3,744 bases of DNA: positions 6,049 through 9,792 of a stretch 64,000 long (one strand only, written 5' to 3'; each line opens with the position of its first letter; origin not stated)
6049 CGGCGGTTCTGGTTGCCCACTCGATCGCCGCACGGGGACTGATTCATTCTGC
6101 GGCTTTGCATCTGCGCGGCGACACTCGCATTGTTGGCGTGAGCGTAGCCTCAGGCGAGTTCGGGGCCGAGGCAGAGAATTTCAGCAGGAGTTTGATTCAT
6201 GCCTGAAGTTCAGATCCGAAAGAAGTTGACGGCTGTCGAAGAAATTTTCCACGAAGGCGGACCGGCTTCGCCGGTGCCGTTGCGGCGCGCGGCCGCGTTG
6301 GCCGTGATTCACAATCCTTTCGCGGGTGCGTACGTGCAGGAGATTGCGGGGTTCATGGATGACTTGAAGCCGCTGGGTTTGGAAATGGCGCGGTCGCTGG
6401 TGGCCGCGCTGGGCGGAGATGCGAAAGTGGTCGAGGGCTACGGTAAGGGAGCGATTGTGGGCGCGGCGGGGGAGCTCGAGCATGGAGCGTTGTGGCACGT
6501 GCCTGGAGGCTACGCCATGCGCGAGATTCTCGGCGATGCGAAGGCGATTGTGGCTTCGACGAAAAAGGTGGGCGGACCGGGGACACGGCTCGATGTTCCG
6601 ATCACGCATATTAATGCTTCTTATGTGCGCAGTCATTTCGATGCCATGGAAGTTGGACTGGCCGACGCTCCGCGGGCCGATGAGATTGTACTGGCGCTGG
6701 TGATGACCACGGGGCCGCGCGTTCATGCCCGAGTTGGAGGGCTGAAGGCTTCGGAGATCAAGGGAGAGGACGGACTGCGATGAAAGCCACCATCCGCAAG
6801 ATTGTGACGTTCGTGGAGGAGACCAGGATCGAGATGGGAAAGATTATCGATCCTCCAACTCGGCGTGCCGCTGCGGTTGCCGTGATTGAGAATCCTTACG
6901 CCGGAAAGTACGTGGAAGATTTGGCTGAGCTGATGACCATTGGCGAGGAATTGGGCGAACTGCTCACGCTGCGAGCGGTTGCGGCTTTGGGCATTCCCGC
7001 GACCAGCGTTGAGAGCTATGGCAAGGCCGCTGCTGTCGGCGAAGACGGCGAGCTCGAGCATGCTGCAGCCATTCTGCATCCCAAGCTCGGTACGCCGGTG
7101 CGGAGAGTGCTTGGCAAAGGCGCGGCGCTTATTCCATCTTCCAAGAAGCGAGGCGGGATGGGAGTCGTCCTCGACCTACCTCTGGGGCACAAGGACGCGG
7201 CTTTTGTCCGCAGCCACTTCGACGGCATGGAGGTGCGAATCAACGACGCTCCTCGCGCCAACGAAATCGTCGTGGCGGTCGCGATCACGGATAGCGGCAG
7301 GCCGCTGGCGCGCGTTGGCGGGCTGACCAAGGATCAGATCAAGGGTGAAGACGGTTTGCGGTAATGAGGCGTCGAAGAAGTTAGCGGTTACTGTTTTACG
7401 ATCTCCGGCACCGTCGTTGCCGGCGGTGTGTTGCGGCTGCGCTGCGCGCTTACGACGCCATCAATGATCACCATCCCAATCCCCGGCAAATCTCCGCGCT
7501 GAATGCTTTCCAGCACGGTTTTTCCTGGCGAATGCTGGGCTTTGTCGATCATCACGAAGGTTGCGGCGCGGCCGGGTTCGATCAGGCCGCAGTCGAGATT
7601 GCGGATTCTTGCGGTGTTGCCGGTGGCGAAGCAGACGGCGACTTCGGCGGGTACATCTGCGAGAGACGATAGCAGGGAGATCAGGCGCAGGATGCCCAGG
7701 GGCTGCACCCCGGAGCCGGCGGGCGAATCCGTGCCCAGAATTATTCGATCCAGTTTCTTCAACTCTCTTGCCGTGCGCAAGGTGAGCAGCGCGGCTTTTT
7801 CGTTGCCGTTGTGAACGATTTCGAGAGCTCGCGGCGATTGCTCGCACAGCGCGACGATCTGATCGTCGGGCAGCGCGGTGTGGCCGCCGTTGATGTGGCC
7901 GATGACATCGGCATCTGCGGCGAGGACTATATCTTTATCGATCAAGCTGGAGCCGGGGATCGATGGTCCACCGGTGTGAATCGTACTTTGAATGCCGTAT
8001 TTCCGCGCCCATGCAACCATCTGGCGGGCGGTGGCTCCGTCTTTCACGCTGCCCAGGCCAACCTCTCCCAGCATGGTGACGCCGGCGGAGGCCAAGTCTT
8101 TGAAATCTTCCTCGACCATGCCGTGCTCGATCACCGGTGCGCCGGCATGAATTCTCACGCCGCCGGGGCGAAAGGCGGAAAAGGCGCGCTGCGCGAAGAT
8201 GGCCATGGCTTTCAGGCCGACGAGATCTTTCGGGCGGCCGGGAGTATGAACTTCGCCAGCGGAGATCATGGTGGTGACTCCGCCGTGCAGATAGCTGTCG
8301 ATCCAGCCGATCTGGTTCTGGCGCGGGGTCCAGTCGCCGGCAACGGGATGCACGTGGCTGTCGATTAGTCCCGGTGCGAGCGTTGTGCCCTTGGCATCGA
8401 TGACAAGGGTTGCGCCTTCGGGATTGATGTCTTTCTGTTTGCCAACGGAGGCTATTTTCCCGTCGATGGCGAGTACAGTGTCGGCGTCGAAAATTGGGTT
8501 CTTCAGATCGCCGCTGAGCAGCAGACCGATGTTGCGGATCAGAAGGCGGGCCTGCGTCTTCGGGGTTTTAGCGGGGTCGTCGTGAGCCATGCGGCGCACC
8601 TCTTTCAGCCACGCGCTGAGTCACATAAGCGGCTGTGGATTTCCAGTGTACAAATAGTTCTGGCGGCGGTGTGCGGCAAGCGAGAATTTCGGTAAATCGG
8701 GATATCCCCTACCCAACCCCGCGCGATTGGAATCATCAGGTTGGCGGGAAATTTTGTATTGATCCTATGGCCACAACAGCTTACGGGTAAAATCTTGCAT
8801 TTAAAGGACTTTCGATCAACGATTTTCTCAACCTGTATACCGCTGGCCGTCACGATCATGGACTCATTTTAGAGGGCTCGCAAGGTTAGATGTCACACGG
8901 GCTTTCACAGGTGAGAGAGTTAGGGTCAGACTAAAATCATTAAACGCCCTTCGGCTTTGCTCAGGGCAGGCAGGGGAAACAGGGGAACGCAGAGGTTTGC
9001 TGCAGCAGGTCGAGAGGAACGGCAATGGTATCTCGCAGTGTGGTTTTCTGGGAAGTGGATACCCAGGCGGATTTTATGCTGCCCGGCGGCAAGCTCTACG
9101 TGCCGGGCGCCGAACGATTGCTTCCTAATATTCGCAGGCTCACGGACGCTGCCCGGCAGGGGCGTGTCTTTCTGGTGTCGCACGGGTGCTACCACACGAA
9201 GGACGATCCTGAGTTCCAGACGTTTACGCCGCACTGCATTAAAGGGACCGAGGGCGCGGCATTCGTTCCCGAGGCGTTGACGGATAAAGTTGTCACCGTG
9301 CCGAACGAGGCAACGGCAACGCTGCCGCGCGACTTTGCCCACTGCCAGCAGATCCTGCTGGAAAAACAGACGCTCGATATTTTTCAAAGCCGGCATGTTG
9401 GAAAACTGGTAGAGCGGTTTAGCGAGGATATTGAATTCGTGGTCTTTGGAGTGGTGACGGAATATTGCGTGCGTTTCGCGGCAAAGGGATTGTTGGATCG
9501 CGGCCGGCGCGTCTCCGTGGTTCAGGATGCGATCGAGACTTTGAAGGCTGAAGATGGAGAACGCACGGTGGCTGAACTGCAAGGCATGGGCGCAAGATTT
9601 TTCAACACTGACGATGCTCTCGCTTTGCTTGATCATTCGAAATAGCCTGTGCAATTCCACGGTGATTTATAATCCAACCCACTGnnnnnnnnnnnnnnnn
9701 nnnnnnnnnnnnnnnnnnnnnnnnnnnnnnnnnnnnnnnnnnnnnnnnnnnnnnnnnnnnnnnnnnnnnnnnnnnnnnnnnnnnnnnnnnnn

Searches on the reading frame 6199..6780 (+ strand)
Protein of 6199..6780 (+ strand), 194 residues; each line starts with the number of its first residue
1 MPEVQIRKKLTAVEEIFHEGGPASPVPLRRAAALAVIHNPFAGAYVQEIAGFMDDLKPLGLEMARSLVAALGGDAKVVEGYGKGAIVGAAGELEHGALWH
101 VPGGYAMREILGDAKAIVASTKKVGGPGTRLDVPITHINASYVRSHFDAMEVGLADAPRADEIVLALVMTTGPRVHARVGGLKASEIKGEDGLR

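Call 92: search_protein_families(library=pfam, proteins=[window:6199-6780:+], max_evalue=0.00001)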
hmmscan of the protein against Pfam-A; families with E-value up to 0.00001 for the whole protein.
window:6199-6780:+ (194 aa): 1 family
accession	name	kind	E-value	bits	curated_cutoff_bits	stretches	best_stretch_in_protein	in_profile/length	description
PF06684.16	AA_synth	-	1.8e-70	236.4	27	1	6-180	1-175/175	Amino acid synthesis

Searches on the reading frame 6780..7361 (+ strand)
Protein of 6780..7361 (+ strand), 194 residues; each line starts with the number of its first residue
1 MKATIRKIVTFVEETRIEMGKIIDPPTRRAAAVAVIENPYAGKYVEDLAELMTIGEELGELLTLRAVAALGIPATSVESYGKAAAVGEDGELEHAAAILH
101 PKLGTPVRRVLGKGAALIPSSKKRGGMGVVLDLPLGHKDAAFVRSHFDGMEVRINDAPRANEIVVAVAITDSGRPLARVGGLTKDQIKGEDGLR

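Call 92: search_protein_families(library=pfam, proteins=[window:6780-7361:+], max_evalue=0.00001)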
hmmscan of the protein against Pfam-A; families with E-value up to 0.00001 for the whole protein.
window:6780-7361:+ (194 aa): 1 family
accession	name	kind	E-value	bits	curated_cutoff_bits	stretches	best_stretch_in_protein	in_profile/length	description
PF06684.16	AA_synth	-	1.3e-74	249.9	27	1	5-180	1-175/175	Amino acid synthesis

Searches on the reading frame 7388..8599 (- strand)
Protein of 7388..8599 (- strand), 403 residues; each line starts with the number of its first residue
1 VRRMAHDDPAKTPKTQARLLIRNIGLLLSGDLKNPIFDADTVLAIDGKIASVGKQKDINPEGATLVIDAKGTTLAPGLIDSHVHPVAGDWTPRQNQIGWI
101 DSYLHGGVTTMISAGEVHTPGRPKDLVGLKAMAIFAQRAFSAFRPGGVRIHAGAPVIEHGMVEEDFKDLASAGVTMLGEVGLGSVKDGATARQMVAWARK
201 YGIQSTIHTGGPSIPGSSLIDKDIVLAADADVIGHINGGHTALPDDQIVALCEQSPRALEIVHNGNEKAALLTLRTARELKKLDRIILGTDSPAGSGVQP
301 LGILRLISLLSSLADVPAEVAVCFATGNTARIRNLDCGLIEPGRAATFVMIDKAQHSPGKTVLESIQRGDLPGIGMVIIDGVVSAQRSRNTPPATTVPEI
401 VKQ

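Call 84: search_protein_families(library=pfam, proteins=[window:7388-8599:-], max_evalue=0.00001)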
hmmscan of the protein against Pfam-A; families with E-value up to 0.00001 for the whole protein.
window:7388-8599:- (403 aa): 2 families
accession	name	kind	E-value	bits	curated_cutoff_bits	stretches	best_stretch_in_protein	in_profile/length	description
PF01979.26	Amidohydro_1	-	5.5e-11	42.7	25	1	74-381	2-342/345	Amidohydrolase family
PF07969.17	Amidohydro_3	-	3.5e-10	40.4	29.7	0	66-88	2-24/472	Amidohydrolase family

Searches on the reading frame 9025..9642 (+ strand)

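Call 92: search_protein_families(library=pfam, proteins=[window:9025-9642:+], max_evalue=0.00001)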
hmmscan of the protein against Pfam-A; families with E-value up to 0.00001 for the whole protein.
window:9025-9642:+ (206 aa): 1 family
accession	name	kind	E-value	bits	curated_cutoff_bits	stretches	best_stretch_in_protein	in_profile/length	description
PF00857.26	Isochorismatase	-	9.9e-19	68.5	27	1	11-196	6-174/175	Isochorismatase domain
